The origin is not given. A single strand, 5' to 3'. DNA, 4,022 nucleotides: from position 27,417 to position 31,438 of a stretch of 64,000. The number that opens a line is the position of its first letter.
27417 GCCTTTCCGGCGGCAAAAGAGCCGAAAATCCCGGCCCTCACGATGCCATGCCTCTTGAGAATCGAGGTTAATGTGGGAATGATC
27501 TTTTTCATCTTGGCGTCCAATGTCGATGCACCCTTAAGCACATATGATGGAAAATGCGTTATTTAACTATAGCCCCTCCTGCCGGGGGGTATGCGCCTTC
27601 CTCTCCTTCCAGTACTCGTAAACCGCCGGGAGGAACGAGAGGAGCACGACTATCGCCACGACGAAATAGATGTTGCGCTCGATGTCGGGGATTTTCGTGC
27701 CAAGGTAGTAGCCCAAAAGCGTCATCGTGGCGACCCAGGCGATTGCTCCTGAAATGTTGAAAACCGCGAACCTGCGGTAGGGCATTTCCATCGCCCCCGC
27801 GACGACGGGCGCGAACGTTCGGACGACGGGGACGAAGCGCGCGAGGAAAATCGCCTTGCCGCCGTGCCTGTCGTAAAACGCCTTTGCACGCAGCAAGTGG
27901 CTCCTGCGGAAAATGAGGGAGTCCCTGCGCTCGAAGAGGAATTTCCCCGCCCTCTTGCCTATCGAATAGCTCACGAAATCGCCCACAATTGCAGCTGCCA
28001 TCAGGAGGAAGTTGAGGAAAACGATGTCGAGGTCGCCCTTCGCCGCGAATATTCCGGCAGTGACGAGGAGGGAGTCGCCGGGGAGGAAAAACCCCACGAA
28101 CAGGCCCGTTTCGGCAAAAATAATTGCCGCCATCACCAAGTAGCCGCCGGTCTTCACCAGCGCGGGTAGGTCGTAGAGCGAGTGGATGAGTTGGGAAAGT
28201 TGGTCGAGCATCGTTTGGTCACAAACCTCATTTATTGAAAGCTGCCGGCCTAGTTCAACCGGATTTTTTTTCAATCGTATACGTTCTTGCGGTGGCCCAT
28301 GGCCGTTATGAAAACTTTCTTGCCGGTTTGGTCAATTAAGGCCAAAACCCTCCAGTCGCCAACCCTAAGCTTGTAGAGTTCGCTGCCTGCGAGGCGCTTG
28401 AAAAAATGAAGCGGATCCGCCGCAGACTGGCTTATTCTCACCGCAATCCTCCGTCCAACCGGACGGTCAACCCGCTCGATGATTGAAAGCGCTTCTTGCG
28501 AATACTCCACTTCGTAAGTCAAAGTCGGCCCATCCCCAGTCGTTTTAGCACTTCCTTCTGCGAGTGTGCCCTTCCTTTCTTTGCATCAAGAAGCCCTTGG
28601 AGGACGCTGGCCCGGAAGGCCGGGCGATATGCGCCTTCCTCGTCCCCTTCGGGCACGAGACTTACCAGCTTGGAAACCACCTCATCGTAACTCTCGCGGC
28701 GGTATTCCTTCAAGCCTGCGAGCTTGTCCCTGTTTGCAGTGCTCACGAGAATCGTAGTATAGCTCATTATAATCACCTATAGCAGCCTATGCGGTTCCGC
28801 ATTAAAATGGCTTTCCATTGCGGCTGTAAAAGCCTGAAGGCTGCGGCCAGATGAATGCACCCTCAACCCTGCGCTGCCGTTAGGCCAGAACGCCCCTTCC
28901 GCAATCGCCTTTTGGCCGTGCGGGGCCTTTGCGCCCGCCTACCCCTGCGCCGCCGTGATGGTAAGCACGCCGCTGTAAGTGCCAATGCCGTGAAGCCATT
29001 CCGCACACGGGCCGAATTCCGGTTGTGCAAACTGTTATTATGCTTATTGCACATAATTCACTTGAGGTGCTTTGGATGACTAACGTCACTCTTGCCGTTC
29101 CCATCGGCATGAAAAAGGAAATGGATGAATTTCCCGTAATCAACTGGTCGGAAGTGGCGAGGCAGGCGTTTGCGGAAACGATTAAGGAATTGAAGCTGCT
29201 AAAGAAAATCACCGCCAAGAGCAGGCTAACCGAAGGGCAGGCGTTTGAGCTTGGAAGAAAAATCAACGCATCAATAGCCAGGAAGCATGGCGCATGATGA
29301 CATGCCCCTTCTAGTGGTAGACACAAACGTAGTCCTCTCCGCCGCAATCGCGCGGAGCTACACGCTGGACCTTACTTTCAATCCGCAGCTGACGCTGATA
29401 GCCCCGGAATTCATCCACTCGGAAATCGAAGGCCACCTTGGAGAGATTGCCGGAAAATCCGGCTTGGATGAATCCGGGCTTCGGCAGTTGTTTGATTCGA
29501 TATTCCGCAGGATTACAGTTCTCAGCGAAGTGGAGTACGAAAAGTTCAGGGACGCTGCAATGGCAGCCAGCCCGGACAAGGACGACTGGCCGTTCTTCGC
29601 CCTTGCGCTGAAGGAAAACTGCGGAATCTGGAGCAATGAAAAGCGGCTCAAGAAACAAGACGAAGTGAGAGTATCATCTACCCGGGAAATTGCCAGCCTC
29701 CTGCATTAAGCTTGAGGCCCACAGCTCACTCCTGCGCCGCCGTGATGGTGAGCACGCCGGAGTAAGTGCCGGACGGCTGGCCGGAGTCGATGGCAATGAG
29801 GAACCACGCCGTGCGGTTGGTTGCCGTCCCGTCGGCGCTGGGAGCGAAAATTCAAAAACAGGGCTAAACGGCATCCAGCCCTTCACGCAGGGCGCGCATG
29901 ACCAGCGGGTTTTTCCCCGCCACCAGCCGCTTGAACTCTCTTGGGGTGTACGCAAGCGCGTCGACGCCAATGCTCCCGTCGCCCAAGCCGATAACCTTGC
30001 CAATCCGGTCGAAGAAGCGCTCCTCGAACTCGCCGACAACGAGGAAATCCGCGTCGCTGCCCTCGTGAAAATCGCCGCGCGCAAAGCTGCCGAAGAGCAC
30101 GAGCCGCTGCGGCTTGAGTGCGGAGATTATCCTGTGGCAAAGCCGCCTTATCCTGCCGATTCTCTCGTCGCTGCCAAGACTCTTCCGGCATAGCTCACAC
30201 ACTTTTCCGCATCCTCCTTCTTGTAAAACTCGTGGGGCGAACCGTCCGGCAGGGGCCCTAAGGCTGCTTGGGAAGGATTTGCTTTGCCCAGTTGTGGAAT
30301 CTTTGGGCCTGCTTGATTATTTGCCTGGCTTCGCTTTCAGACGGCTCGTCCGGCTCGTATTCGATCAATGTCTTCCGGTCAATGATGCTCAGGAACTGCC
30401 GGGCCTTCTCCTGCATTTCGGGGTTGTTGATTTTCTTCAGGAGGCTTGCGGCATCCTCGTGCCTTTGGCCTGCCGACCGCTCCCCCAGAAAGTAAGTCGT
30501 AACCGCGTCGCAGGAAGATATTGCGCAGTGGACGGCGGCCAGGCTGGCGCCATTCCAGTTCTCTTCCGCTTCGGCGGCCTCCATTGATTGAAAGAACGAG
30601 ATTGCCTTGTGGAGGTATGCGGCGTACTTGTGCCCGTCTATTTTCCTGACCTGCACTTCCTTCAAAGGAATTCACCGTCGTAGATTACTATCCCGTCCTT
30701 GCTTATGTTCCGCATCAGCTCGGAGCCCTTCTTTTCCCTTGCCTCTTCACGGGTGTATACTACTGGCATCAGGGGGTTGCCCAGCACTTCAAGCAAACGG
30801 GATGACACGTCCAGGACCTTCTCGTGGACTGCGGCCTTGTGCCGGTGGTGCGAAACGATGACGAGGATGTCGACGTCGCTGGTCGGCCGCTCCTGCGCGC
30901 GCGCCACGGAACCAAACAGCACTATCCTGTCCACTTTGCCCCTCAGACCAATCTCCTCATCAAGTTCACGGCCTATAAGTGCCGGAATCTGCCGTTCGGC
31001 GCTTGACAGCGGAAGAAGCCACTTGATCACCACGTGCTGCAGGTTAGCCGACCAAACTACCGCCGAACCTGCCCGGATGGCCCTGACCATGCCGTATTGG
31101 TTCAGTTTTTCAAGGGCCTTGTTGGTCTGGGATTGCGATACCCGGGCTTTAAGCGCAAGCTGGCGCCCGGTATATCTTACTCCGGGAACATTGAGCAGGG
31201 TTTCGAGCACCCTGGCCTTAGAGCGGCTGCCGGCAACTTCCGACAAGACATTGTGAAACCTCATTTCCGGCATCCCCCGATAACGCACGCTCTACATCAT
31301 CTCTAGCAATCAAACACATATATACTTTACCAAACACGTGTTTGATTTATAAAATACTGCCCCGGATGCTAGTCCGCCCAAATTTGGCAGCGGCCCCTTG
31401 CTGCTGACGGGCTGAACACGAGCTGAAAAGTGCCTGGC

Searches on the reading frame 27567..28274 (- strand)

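Call 93: search_protein_families(library=pfam, proteins=[window:27567-28274:-], max_evalue=0.001)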
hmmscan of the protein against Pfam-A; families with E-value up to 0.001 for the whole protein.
window:27567-28274:- (235 aa): 1 family
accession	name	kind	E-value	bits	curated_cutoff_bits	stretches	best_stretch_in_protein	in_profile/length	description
PF09335.16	VTT_dom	-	2.9e-18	67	33.9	1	64-189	1-122/123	VTT domain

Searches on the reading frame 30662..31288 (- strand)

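Call 93: search_protein_families(library=pfam, proteins=[window:30662-31288:-], max_evalue=0.001)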
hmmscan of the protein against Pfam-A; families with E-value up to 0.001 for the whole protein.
window:30662-31288:- (208 aa): 2 families
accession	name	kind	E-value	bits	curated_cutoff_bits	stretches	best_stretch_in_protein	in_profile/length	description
PF18765.7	Polbeta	-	2.3e-09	37.8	26.9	1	118-204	12-89/93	Polymerase beta, Nucleotidyltransferase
PF01909.29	NTP_transf_2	-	2.1e-08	34.9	21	1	112-160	7-62/93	Nucleotidyltransferase domain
